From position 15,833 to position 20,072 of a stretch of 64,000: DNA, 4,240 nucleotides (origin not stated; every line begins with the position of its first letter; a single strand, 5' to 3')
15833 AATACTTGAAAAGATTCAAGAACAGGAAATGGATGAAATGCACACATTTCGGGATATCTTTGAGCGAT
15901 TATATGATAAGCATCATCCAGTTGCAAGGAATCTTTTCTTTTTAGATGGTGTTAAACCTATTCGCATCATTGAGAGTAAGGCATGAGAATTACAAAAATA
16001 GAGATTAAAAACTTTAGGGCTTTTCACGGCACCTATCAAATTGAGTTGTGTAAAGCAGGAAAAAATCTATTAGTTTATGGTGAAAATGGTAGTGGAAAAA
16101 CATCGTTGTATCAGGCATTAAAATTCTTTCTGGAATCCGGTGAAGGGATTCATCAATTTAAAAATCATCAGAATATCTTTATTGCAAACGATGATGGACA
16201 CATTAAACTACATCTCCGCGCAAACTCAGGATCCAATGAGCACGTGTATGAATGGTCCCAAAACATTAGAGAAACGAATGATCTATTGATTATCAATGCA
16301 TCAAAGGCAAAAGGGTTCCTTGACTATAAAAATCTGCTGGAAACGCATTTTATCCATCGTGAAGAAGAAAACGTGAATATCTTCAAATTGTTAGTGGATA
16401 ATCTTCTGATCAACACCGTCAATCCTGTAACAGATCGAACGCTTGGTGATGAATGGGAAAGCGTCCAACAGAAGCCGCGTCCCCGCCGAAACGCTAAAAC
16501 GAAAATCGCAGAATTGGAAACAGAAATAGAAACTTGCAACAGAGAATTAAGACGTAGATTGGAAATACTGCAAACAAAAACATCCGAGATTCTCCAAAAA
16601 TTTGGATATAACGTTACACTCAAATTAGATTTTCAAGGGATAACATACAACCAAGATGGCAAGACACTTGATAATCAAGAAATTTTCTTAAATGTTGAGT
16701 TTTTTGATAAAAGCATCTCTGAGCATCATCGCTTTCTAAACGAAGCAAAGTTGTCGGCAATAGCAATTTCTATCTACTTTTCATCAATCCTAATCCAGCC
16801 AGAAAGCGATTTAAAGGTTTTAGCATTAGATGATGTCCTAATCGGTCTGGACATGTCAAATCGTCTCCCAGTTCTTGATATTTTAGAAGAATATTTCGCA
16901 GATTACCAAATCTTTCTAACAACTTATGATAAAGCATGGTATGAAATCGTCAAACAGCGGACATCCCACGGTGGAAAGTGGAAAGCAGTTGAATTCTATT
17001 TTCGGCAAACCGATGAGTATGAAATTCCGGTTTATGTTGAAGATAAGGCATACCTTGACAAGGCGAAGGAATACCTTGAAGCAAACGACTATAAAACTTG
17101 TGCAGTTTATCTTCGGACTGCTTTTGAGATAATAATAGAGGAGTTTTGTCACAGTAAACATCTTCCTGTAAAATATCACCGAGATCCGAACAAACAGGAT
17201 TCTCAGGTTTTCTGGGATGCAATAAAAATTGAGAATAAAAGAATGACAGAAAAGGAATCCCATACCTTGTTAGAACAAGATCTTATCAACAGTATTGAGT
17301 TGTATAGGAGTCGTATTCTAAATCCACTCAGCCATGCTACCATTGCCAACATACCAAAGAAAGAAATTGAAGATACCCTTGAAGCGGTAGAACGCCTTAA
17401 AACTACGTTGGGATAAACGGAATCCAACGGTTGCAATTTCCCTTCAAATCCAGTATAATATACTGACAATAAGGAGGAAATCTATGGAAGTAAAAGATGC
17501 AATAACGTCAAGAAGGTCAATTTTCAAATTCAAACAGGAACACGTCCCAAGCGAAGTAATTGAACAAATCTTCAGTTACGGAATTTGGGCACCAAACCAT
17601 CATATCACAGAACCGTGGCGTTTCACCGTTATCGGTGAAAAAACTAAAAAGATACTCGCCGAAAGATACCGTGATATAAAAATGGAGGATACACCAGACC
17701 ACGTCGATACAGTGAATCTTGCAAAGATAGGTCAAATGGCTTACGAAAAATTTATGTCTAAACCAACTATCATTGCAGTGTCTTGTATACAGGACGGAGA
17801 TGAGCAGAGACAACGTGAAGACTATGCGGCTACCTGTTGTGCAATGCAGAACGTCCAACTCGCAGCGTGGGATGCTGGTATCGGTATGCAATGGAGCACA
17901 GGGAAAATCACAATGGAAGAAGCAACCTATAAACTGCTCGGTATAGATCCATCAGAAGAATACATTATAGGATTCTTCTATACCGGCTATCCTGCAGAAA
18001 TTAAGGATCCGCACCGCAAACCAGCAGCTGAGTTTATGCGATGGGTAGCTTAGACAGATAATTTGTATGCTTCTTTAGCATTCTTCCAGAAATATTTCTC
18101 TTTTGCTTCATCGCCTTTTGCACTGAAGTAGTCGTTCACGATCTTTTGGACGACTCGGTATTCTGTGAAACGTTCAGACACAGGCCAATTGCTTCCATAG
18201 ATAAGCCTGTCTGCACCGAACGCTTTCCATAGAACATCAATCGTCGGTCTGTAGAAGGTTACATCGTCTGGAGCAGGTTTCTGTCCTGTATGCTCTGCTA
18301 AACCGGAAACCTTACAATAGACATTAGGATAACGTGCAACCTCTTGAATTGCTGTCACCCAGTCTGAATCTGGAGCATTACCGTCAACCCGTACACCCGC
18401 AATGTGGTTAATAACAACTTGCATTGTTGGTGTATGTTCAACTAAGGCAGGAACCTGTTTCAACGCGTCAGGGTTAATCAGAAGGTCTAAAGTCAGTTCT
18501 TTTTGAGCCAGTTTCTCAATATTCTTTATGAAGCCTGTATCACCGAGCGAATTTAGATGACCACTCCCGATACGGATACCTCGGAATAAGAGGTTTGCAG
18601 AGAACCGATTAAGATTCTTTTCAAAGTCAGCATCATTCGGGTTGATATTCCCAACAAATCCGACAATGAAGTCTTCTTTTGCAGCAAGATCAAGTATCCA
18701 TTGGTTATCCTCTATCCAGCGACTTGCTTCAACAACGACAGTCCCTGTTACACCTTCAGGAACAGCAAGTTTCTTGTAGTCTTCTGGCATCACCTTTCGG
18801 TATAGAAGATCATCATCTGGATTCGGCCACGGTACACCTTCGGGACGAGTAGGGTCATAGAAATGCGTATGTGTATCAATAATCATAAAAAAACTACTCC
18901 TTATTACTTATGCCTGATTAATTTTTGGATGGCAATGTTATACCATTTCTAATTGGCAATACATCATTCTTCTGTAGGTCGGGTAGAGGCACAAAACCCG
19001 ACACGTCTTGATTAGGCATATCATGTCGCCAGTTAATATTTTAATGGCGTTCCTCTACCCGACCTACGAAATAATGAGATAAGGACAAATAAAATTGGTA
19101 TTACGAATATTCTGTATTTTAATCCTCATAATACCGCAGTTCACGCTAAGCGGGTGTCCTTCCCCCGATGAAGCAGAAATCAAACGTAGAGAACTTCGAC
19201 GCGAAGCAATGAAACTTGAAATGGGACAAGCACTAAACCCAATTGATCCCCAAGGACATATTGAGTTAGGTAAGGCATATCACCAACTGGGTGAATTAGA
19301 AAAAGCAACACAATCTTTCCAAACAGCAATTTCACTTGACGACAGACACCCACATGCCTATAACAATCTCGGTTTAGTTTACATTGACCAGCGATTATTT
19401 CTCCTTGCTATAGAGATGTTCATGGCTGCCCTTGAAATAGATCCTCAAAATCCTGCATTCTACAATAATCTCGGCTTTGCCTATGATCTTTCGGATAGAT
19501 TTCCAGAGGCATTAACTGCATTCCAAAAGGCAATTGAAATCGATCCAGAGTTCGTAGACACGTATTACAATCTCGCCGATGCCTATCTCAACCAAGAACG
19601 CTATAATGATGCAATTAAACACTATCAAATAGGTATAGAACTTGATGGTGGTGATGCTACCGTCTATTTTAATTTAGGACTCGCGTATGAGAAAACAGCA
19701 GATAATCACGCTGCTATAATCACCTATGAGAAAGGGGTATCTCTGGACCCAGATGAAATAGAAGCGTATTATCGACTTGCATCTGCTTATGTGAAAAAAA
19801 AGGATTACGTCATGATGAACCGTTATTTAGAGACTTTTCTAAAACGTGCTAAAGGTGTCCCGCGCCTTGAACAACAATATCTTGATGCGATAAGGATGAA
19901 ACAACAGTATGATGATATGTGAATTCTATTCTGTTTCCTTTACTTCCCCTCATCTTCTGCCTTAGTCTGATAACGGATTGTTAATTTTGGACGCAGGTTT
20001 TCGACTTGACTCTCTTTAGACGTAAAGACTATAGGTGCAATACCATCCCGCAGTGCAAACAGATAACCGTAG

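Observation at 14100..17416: Candidate undescribed defence-like cassette: TPR protein with an orphan type IIG target-recognition-like domain plus an overlapping SMC/ABC ATPase, inserted between a nitroreductase gene fragment and its intact copy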

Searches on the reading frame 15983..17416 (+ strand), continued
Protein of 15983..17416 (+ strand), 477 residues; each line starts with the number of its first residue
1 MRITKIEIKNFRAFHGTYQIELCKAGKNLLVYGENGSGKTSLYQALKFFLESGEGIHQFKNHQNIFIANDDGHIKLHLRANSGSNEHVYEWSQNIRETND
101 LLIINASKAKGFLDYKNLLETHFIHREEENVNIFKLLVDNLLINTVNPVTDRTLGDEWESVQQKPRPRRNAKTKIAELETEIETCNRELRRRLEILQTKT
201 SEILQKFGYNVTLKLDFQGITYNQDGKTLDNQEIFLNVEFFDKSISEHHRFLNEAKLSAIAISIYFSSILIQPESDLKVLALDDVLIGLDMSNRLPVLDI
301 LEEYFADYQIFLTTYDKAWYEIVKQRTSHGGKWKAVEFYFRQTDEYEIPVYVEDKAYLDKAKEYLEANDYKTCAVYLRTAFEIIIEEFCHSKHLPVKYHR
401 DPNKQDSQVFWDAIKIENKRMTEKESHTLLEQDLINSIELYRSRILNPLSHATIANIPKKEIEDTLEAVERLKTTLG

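Call 79: search_protein_families(library=pfam, proteins=[L028:4355-8023:+, L032:4139-7990:+, L041:4859-7960:+, L048:4189-8001:+, L063:4650-7988:+, L021:4669-7980:+, L044:29-2278:+], max_evalue=0.001)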
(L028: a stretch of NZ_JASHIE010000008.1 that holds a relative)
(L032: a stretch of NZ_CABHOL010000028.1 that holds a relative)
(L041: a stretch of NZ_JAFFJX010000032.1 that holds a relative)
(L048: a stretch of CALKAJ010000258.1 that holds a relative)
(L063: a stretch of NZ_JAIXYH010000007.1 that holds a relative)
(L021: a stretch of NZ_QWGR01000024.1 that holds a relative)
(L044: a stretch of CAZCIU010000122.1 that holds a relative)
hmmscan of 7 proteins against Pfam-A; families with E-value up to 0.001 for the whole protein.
L028:4355-8023:+ (1223 aa): 1 family
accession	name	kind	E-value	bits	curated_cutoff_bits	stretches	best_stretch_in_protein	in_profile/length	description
PF10593.14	Z1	-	2.1e-81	273.3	25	1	429-674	1-228/228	Z1 domain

L032:4139-7990:+ (1284 aa): 1 family
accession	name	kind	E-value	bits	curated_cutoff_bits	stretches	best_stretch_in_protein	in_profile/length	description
PF10593.14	Z1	-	2.8e-80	269.6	25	1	461-704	1-226/228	Z1 domain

L041:4859-7960:+ (1034 aa): 2 families
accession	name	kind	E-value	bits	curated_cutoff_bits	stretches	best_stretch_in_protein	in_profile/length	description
PF03235.19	GmrSD_N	-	1.7e-27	97.3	33.2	2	22-177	3-198/199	GmrSD restriction endonuclease, N-terminal domain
PF12950.13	TaqI_C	-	8.2e-05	23.3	26.5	1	829-926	25-118/118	TaqI-like C-terminal specificity domain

L048:4189-8001:+ (1271 aa): 4 families
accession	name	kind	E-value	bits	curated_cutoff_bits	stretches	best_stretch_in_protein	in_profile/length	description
PF07669.17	Eco57I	-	1.4e-28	100.6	25.3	1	525-842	2-171/171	Eco57I restriction-modification methylase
PF02384.22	N6_Mtase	-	4.1e-11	43.2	20.4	0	745-859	120-235/311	N-6 DNA Methylase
PF12950.13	TaqI_C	-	9.3e-10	39.2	26.5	1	1046-1146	32-118/118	TaqI-like C-terminal specificity domain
PF20473.4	MmeI_Mtase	-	5.4e-07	29.5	27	1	465-546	11-85/259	MmeI, DNA-methyltransferase domain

L063:4650-7988:+ (1113 aa): 4 families
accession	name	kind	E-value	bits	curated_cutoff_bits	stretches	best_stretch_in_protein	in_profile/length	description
PF07669.17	Eco57I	-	3.4e-31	109.1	25.3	1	493-783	2-171/171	Eco57I restriction-modification methylase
PF02384.22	N6_Mtase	-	1.4e-10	41.5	20.4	0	680-793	117-228/311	N-6 DNA Methylase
PF20473.4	MmeI_Mtase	-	3.3e-08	33.5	27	1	434-514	11-85/259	MmeI, DNA-methyltransferase domain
PF12950.13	TaqI_C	-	3.1e-07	31.1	26.5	1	887-990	18-118/118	TaqI-like C-terminal specificity domain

L021:4669-7980:+ (1104 aa): 4 families
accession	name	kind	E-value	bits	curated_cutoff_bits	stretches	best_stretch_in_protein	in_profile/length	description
PF04851.21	ResIII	-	1.2e-21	77.8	22.5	1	133-309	3-164/164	Type III restriction enzyme, res subunit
PF00270.35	DEAD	-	3.4e-15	56.6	26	1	152-310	13-163/167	DEAD/DEAH box helicase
PF00271.37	Helicase_C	-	1.6e-09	38.4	23.5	1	380-466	24-109/110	Helicase conserved C-terminal domain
PF00176.29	SNF2-rel_dom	-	0.00025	20.7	24.9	1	181-366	53-225/290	SNF2-related domain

L044:29-2278:+ (750 aa): 4 families
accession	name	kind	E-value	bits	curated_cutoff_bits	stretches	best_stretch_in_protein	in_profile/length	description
PF07669.17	Eco57I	-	1.9e-32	113.1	25.3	1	95-334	1-171/171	Eco57I restriction-modification methylase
PF02384.22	N6_Mtase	-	6.7e-14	52.4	20.4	1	232-357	115-241/311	N-6 DNA Methylase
PF12950.13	TaqI_C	-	3.5e-10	40.6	26.5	1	481-628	2-118/118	TaqI-like C-terminal specificity domain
PF20473.4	MmeI_Mtase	-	1.6e-05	24.6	27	0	15-116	12-84/259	MmeI, DNA-methyltransferase domain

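Call 83: list_cluster_members(proteins=[P0121, window:15983-17413:+])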
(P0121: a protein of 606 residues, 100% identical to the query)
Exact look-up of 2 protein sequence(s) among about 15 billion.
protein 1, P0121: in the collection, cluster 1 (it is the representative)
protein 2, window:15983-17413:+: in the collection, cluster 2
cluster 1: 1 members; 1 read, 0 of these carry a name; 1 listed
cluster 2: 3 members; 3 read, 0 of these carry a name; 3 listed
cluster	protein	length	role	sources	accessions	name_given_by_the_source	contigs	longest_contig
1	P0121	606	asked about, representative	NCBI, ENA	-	-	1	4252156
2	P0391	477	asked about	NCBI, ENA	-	-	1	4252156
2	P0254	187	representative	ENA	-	-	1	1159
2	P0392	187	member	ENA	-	-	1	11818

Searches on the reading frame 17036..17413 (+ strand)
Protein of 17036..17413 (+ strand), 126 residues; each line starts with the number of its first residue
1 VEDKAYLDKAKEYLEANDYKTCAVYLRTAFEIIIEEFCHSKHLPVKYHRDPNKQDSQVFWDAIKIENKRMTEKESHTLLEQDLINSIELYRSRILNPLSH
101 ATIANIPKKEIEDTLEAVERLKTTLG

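Call 59: search_protein_families(library=pfam, alignment_id=A3, max_evalue=1)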
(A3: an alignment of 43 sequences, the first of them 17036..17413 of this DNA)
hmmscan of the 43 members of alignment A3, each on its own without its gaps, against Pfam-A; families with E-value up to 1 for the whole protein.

A. member 1, window:17036-17413:+ (126 aa): 2 families
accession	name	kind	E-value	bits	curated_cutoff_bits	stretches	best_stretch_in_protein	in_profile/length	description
PF02876.24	Stap_Strp_tox_C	-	0.047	14.4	27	1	41-94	1-52/96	Staphylococcal/Streptococcal toxin, beta-grasp domain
PF13643.11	DUF4145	-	0.13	12.8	23.1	1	10-38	3-30/88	Domain of unknown function (DUF4145)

B. families by the number of members that match (of 43 scanned): 40 families (the first 25 are shown)
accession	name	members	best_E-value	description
PF13643.11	DUF4145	18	0.0033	Domain of unknown function (DUF4145)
PF05168.19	HEPN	8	6.4e-05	HEPN domain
PF13181.12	TPR_8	6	0.0029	Tetratricopeptide repeat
PF07719.23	TPR_2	3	0.0056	Tetratricopeptide repeat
PF00515.34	TPR_1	2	0.0074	Tetratricopeptide repeat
PF04695.18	Pex14_N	2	0.015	Pex14 N-terminal domain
PF13428.12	TPR_14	2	0.033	Tetratricopeptide repeat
PF05942.16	PaREP1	2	0.068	Archaeal PaREP1/PaREP8 family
PF22809.1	DUF7014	2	0.093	Domain of unknown function (DUF7014)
PF10281.14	Ish1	1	0.00022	Putative nuclear envelope organisation protein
PF09820.16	AAA-ATPase_like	1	0.0059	Predicted AAA-ATPase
PF13867.11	SAP30_Sin3_bdg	1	0.013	Sin3 binding region of histone deacetylase complex subunit SAP30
PF20849.2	TelK_muzzle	1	0.013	Protelomerase, muzzle domain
PF18735.6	HEPN_RiboL-PSP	1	0.015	RiboL-PSP-HEPN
PF19811.4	DUF6294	1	0.029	Family of unknown function (DUF6294)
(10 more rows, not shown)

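Call 60: search_solved_structures(query=A3, max_evalue=10, show_alignments=3)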
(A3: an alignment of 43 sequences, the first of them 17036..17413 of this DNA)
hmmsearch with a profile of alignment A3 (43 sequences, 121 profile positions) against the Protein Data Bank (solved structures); distinct sequences matched with E-value up to 10: 21.
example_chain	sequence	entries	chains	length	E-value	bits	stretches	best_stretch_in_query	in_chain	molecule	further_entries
1ohh_H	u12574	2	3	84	0.023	18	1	68-119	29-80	ATPase inhibitor, mitochondrial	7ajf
3t97_B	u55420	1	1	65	0.025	17.9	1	56-108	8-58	Nuclear pore complex protein Nup54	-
1gmj_A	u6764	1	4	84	0.028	17.8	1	69-119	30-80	ATPASE INHIBITOR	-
9vpb_AJ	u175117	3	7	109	0.045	17.1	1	69-119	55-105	ATPase inhibitor, mitochondrial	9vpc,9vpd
5e6g_A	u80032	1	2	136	0.093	16.1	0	7-46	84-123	De novo designed protein CA01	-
7wbn_A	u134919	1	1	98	0.099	16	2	90-120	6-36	RevCC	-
4ynv_A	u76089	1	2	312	0.27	14.6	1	4-33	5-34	ACL4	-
5tqb_B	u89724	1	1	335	0.3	14.5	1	4-33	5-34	Assembly chaperone of ribosomal protein L4 (Acl4)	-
4ynw_A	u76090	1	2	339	0.31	14.4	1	4-33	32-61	ACL4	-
1q80_A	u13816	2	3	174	0.34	14.3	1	8-90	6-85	Sarcoplasmic calcium-binding protein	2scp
2jpu_A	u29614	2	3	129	0.45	13.9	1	4-117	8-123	Orf c02003 protein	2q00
5ijn_F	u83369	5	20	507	0.53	13.7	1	49-108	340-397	NUCLEAR PORE COMPLEX PROTEIN NUP54 | Nucleoporin p54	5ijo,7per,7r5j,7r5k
4ndb_A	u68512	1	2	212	0.93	12.9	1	29-72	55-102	Calexcitin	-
4ndd_A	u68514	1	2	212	0.93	12.9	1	29-72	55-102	Calexcitin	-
3hiu_A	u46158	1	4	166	0.96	12.8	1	8-40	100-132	Uncharacterized protein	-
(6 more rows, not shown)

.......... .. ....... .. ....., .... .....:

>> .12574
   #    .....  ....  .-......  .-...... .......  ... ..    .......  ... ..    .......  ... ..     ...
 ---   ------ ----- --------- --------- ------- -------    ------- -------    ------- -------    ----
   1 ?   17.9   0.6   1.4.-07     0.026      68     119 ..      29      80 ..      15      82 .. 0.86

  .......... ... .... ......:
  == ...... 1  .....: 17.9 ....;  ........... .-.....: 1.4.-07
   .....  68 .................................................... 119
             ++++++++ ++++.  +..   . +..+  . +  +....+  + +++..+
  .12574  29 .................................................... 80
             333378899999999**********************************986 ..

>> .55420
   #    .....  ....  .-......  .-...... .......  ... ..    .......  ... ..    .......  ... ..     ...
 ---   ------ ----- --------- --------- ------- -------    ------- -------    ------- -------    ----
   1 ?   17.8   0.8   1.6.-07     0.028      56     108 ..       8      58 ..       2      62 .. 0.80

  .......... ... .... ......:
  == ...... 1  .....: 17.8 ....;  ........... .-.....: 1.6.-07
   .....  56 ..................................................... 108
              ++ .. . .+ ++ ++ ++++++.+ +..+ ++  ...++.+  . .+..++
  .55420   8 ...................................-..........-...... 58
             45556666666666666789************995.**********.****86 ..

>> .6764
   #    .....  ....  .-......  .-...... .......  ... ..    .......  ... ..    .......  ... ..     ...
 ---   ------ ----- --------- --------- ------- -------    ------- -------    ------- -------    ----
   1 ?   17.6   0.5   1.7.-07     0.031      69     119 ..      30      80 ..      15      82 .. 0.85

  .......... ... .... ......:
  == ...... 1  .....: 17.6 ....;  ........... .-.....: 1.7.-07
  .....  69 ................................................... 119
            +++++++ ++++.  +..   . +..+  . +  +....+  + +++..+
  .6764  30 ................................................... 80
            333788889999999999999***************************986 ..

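Call 90: search_protein_families(library=ncbifam, alignment_id=A3, max_evalue=1)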
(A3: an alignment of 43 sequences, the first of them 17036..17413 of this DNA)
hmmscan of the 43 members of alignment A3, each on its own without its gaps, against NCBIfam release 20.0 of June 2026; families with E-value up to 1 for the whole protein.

A. member 1, window:17036-17413:+ (126 aa): 1 family
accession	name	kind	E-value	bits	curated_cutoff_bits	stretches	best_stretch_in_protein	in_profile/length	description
NF010241.0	PRK13688.1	equivalog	0.041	13.6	194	1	4-76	71-140/159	N-acetyltransferase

B. families by the number of members that match (of 43 scanned): 16 families
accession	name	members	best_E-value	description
NF046078.1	STM4504_CBY0614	6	0.00034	STM4504/CBY_0614 family protein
TIGR02521.1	type_IV_pilW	3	0.016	type IV pilus biogenesis/stability protein PilW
NF010241.0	PRK13688.1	2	0.018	N-acetyltransferase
NF003154.0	PRK04123.1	1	0.0022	ribulokinase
NF006967.0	PRK09440.1-5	1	0.004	valine--pyruvate transaminase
TIGR03988.1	antisig_RsrA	1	0.018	mycothiol system anti-sigma-R factor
NF010223.0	PRK13679.1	1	0.02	hypothetical protein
TIGR03665.1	arCOG04150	1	0.042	arCOG04150 universal archaeal KH domain protein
NF010399.0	PRK13825.1-3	1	0.066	conjugal transfer protein TraB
NF033092.0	HK_WalK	1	0.078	cell wall metabolism sensor histidine kinase WalK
NF035935.1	ESAT6_3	1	0.082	pore-forming ESAT-6 family protein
TIGR03646.1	YtoQ_fam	1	0.094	YtoQ family protein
NF004950.0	PRK06298.1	1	0.11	type III secretion system protein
NF047796.1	DhDoxPGlucAldDagF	1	0.15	2-dehydro-3-deoxy-phosphogluconate aldolase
NF001492.0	PRK00346.2-2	1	0.18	5'/3'-nucleotidase SurE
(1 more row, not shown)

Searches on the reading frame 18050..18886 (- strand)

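Call 30: search_protein_families(library=pfam, proteins=[window:18050-18886:-], max_evalue=0.00001)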
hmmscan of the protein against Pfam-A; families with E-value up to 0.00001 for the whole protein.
window:18050-18886:- (278 aa): 1 family
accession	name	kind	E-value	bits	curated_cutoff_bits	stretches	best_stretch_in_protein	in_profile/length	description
PF04909.20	Amidohydro_2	-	5.2e-37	128.6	26.4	1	3-276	1-289/289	Amidohydrolase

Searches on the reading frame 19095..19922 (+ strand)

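Call 30: search_protein_families(library=pfam, proteins=[window:19095-19922:+], max_evalue=0.00001)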
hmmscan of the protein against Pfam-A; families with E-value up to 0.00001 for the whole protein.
window:19095-19922:+ (275 aa): 18 families
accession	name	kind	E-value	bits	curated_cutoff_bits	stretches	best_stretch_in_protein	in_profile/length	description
PF00515.34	TPR_1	-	1e-42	142.7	27.8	2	122-153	3-34/34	Tetratricopeptide repeat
PF13414.12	TPR_11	-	8.4e-42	141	26.8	4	59-97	1-39/42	TPR repeat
PF13181.12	TPR_8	-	6.8e-39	129.1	25.7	1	188-220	1-33/34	Tetratricopeptide repeat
PF07719.23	TPR_2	-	6.5e-38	126.1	27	2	121-152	2-33/34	Tetratricopeptide repeat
PF13431.12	TPR_17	-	4.5e-36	120.5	24.4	2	142-174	1-33/34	Tetratricopeptide repeat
PF13432.12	TPR_16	-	9.2e-23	80.8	32.7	2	158-220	1-63/65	Tetratricopeptide repeat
PF13424.12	TPR_12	-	1.1e-20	74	30.1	2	87-151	4-76/77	Tetratricopeptide repeat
PF13428.12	TPR_14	-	3.6e-20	70.8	23.5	0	155-195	2-42/44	Tetratricopeptide repeat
PF13176.12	TPR_7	-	3.7e-19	67.6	27.9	0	156-187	1-34/36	Tetratricopeptide repeat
PF14559.12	TPR_19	-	4.2e-19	69.1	25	1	134-187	5-58/68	Tetratricopeptide repeat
PF13371.12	TPR_9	-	1e-14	54.7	35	0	94-152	3-61/73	Tetratricopeptide repeat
PF13174.12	TPR_6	-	8.3e-12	45.4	26.3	0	155-178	1-24/33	Tetratricopeptide repeat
PF13374.12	TPR_10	-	1.1e-11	44.7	27.5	0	123-149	5-31/42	Tetratricopeptide repeat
PF25063.1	ARM_TT21_C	-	2.3e-10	41.1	35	0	60-175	73-185/209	Tetratricopeptide repeat protein 21 C-terminal ARM domain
PF23914.1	TPR_CcmH_CycH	-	5e-10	39.9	42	0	25-148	23-149/158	Cytochrome c-type biogenesis protein H TPR domain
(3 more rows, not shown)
